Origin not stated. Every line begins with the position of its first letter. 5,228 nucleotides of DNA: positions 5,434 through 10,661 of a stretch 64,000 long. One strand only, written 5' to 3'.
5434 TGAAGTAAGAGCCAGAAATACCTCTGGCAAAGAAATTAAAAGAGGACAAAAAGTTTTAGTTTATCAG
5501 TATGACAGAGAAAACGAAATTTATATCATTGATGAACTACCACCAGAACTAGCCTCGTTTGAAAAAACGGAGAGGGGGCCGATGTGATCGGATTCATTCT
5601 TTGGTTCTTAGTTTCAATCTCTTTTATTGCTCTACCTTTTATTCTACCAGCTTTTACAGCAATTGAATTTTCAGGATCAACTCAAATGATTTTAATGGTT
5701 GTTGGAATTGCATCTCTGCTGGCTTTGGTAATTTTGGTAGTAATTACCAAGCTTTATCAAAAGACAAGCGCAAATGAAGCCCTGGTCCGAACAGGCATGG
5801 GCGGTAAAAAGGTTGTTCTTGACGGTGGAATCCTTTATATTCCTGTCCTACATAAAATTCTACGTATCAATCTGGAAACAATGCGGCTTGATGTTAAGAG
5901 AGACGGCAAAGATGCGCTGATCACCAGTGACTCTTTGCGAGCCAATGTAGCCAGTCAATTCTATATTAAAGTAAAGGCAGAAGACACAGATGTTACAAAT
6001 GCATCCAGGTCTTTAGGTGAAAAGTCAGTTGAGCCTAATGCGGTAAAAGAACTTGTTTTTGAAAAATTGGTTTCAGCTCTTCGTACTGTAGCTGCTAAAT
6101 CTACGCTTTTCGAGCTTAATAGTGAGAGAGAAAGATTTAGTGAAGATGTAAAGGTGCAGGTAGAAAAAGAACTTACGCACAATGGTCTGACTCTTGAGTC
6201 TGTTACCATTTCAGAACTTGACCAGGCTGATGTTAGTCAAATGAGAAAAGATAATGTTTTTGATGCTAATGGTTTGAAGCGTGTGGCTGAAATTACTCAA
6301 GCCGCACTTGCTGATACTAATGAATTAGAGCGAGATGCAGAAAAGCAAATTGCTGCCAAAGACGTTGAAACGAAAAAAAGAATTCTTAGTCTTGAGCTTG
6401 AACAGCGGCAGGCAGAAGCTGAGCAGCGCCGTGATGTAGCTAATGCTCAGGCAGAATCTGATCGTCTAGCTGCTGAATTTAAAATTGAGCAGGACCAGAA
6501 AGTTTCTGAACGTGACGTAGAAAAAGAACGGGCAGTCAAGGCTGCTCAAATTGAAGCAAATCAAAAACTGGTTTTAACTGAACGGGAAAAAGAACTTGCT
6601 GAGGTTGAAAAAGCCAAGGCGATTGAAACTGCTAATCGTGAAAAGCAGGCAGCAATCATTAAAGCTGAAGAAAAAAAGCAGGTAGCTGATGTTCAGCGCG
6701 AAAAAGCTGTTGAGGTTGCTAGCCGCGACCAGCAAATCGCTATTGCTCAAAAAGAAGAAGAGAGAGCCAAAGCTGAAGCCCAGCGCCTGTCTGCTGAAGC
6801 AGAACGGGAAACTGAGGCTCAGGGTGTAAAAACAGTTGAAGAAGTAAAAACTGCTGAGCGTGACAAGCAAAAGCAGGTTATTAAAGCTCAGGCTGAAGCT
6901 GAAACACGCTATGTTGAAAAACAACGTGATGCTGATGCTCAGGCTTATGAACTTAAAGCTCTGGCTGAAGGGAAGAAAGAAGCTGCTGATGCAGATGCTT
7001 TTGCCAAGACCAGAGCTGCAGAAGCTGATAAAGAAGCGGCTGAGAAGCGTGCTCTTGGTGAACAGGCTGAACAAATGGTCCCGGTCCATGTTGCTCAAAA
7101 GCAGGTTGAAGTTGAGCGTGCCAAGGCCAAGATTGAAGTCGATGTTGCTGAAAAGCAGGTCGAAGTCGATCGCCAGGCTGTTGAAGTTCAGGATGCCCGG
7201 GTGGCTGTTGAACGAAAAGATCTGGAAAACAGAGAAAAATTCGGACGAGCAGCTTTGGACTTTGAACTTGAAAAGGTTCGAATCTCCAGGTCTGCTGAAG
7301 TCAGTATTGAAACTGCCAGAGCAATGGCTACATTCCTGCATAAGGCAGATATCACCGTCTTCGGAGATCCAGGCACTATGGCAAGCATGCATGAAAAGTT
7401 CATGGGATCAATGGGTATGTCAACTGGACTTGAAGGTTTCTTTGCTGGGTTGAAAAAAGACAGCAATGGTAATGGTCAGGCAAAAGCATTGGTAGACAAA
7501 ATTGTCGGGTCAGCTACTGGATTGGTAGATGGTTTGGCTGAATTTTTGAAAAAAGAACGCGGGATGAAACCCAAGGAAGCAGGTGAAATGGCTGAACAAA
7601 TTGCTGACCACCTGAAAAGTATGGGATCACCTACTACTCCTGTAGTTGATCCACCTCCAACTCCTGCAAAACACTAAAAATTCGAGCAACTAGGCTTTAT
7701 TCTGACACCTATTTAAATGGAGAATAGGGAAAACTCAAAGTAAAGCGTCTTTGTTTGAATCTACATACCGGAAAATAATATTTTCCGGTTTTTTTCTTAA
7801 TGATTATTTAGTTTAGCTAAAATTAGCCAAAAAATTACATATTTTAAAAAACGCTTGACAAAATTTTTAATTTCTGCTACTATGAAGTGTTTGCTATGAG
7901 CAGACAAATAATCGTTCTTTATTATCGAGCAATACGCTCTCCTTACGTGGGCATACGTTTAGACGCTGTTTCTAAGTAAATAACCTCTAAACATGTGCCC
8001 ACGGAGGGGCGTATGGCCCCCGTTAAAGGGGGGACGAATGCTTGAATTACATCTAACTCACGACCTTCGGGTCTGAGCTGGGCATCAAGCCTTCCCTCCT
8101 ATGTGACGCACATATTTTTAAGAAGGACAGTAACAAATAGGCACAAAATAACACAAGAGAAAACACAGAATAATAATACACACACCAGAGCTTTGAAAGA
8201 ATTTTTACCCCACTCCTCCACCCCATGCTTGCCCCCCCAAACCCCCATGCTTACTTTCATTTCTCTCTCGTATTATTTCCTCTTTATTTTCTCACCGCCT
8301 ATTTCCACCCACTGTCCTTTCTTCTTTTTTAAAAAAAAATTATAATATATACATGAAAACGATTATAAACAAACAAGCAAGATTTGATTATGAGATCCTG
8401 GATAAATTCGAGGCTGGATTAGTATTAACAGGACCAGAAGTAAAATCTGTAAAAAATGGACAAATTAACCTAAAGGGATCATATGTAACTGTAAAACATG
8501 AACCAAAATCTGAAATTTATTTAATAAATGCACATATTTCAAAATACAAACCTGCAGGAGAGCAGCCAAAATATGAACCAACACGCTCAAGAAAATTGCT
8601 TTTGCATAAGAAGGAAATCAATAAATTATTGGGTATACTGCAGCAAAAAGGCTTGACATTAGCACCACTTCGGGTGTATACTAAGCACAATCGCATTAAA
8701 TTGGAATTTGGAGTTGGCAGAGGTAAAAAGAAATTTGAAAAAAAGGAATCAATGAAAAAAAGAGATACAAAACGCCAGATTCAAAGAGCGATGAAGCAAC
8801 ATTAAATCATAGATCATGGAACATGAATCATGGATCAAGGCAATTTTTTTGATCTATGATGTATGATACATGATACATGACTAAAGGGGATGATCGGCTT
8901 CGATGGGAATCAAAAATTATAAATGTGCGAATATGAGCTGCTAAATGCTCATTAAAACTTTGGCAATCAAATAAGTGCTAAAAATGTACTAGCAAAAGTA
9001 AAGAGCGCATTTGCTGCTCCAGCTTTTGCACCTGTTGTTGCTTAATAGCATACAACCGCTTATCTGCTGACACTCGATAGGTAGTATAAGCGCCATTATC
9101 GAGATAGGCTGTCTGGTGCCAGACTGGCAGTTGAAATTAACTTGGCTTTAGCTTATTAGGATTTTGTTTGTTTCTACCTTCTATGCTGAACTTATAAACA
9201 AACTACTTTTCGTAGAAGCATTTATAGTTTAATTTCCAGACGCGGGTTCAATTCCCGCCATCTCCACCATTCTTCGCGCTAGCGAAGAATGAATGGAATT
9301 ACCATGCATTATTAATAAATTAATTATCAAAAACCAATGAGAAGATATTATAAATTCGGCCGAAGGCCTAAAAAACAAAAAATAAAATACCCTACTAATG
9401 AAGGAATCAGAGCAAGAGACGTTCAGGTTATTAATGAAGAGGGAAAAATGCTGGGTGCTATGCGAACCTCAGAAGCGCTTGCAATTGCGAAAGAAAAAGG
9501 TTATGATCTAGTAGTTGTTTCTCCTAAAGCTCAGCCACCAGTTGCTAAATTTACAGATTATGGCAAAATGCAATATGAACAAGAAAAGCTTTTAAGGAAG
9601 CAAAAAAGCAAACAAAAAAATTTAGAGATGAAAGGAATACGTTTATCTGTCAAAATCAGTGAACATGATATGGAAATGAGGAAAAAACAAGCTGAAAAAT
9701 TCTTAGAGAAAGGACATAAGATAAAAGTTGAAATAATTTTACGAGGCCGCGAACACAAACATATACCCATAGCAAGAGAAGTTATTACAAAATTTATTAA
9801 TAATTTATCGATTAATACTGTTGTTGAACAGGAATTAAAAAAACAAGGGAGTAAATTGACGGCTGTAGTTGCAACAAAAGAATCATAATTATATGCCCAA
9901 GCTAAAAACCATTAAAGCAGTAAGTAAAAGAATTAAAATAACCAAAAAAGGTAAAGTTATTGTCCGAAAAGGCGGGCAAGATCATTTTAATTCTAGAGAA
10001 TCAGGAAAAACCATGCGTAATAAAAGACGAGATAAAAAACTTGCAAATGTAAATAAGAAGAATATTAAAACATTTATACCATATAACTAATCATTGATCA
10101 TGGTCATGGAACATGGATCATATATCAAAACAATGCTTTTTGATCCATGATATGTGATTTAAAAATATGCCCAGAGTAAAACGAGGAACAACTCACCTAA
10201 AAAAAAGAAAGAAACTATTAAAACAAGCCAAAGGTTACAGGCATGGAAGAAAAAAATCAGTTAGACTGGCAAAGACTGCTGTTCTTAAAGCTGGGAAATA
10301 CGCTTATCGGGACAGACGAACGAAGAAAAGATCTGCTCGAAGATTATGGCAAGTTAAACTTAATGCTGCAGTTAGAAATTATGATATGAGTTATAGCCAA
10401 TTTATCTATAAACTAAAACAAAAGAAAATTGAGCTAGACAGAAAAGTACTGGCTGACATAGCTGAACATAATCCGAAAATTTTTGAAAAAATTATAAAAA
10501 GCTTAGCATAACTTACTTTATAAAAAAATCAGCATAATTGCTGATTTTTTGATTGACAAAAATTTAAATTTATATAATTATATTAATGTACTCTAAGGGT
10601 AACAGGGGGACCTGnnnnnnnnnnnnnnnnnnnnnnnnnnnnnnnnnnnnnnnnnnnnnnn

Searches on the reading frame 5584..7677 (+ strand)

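Call 11: search_protein_families(library=pfam, proteins=[window:5584-7677:+], max_evalue=0.01)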
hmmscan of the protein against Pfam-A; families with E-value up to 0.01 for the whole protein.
window:5584-7677:+ (697 aa): 1 family
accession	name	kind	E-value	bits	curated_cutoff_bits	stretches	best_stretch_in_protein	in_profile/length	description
PF01145.31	Band_7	-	8.9e-10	39.3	23.6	1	61-215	3-148/176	SPFH domain / Band 7 family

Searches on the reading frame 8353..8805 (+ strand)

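Call 11: search_protein_families(library=pfam, proteins=[window:8353-8805:+], max_evalue=0.01)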
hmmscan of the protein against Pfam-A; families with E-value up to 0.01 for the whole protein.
window:8353-8805:+ (150 aa): 1 family
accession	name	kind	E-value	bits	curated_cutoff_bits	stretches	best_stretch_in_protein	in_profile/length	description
PF01668.23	SmpB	-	1.2e-51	174.8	27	1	5-149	3-143/143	SmpB protein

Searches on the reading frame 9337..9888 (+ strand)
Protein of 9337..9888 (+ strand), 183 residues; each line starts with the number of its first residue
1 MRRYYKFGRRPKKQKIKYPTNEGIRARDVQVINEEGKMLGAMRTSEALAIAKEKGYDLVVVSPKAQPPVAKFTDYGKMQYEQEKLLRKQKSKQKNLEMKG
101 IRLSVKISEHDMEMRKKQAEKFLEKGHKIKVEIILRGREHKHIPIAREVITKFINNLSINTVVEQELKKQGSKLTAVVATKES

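Call 11: search_protein_families(library=pfam, proteins=[window:9337-9888:+], max_evalue=0.01)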
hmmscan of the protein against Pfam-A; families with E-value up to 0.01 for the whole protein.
window:9337-9888:+ (183 aa): 4 families
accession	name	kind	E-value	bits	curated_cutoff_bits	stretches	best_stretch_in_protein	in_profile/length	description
PF05198.21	IF3_N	-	6.5e-27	94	26.9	1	20-88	1-69/70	Translation initiation factor IF-3, N-terminal domain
PF00707.27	IF3_C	-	3.4e-22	78.6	34.8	1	97-181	2-86/86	Translation initiation factor IF-3, C-terminal domain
PF14877.11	mIF3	-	0.0036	17.4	33.8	1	80-133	109-163/177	Mitochondrial translation initiation factor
PF04665.18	Pox_A32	-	0.0058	16.6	22.8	1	103-161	101-161/242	Poxvirus A32 protein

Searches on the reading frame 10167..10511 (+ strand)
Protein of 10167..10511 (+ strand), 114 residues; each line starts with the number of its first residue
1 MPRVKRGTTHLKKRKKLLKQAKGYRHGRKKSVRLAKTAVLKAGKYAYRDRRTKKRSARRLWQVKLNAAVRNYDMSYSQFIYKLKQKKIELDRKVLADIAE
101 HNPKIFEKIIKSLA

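Call 11: search_protein_families(library=pfam, proteins=[window:10167-10511:+], max_evalue=0.01)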
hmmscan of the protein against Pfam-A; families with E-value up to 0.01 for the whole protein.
window:10167-10511:+ (114 aa): 1 family
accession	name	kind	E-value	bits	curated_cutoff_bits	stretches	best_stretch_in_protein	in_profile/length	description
PF00453.23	Ribosomal_L20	-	2e-37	128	30.8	1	3-109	1-107/107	Ribosomal protein L20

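Call 21: find_related_loci(query=window:10167-10511:+, collection=genome_contigs, flank=6000)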
Query window:10167-10511:+ (114 aa) in genome_contigs; peptide patterns used: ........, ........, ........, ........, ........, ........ (x = any residue, [..] = any of these).
292 stretches matched a pattern; 64 encode a relative of the query (tblastn E <= 1e-3); 64 distinct loci.
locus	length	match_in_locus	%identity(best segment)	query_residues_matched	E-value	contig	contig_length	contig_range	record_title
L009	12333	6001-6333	63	1-111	1e-44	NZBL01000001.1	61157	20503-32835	MAG: bacterium isolate ARS1386 33445, whole genome shotgun sequence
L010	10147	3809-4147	63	1-113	5e-41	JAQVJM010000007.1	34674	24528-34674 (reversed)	MAG: Candidatus Moraniibacteriota bacterium isolate STE_63 NODE_2367_length_34674_cov_15.708513_Sandtown_E, whole genome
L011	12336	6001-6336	60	1-112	2e-41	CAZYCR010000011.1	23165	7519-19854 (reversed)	MAG TPA_asm: uncultured Gammaproteobacteria bacterium isolate SRP319275_co4_255 genome assembly, contig: NODE_1201_lengt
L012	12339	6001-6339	62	1-113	3e-40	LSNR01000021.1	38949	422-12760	MAG: Parcubacteria group bacterium M6-OD1-3 Contig10021, whole genome shotgun sequence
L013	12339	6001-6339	67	1-113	1e-39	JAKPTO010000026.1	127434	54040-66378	MAG: bacterium isolate USPA_maxbin.021 k141_121866, whole genome shotgun sequence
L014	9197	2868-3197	59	1-110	1e-39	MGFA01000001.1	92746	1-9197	MAG: Candidatus Uhrbacteria bacterium RIFOXYB12_FULL_58_10 rifoxyb3_full_scaffold_101, whole genome shotgun sequence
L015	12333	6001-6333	70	1-111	1e-38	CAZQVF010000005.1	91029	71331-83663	MAG TPA_asm: uncultured Gammaproteobacteria bacterium isolate SRP077602_co2_149 genome assembly, contig: NODE_325_length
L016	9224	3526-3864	56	1-113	3e-38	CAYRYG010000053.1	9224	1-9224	MAG TPA_asm: uncultured Gammaproteobacteria bacterium isolate SRP062349_co5_1 genome assembly, contig: NODE_3685_length_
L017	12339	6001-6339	58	1-113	6e-38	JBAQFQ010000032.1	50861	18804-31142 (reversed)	MAG: Candidatus Moraniibacteriota bacterium isolate MFD12003_ilm_asm_bin19 k127_83997, whole genome shotgun sequence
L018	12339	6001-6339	51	1-113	2e-37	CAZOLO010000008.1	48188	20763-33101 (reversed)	MAG TPA_asm: uncultured Candidatus Saccharibacteria bacterium isolate SRP118108_co5_556 genome assembly, contig: NODE_43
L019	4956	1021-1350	56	1-110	5e-37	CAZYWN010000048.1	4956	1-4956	MAG TPA_asm: uncultured Candidatus Saccharibacteria bacterium isolate binchicken_co134_818 genome assembly, contig: NODE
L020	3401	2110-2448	58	1-113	4e-37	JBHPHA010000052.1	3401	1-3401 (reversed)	Patescibacteria group bacterium isolate SAG AM-311-N19 NODE_52_length_3401_cov_15.228930, whole genome shotgun sequence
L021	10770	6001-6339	56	1-113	8e-37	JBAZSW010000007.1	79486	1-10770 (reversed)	MAG: Parcubacteria group bacterium isolate SO_2017_GW1_184 NODE_1888_length_79486_cov_5.876977_OW334_2017, whole genome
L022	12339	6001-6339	60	1-113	1e-36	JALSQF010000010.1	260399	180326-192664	MAG: Candidatus Moraniibacteriota bacterium isolate 356-284_metabat2_scaf2bin.121 356-284_scaffold_6_c1, whole genome sh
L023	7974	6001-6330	57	1-110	2e-36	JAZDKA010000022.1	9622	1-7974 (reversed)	MAG: Patescibacteria group bacterium isolate MEGAHIT-group-0.51 k141_3474328, whole genome shotgun sequence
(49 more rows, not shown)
